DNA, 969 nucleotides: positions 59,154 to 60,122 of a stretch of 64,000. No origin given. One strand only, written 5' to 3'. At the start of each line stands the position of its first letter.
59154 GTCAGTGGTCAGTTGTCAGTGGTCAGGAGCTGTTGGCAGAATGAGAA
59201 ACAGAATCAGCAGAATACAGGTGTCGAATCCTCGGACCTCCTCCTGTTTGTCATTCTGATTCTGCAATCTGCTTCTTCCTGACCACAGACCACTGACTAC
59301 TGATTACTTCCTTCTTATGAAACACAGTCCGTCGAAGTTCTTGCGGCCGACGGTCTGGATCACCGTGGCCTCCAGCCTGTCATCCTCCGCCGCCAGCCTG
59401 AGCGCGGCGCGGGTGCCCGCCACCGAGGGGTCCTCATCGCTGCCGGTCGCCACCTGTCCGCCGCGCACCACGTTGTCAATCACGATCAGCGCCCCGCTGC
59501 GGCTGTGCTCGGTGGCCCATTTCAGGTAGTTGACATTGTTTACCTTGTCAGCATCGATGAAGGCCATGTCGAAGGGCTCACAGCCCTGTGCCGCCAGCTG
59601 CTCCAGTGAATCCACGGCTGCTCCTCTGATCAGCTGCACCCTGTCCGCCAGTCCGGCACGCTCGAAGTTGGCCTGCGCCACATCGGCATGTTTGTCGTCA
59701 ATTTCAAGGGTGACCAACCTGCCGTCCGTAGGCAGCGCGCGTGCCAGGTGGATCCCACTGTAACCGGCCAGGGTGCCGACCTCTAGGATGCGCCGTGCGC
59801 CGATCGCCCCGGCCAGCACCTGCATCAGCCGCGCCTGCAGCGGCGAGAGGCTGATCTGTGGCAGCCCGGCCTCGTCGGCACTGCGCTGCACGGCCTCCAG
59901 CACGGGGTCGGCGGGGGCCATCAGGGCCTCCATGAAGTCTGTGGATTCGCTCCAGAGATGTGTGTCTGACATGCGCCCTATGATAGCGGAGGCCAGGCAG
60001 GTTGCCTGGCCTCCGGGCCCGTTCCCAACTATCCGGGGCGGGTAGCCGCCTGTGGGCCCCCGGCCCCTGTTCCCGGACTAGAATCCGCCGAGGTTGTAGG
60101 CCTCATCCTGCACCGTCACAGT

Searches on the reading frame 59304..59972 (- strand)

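Call 48: search_protein_families(library=pfam, proteins=[window:59304-59972:-], max_evalue=0.01)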
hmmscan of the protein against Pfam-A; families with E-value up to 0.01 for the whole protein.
window:59304-59972:- (222 aa): 6 families
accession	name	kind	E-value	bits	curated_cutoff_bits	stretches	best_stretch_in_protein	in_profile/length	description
PF01596.23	Methyltransf_3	-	9.6e-38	130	22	1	22-221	8-203/204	O-methyltransferase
PF13578.12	Methyltransf_24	-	4.1e-14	53.8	26.3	1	63-168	1-105/105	Methyltransferase domain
PF01135.25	PCMT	-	9.3e-05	22.7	20.3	1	40-126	56-140/210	Protein-L-isoaspartate(D-aspartate) O-methyltransferase (PCMT)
PF13847.12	Methyltransf_31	-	0.00028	21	27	1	60-169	5-113/145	Methyltransferase domain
PF13649.12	Methyltransf_25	-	0.00037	21.5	27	1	62-139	1-70/97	Methyltransferase domain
PF08704.16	GCD14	-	0.0016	18.6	26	1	57-114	40-96/247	tRNA methyltransferase complex GCD14 subunit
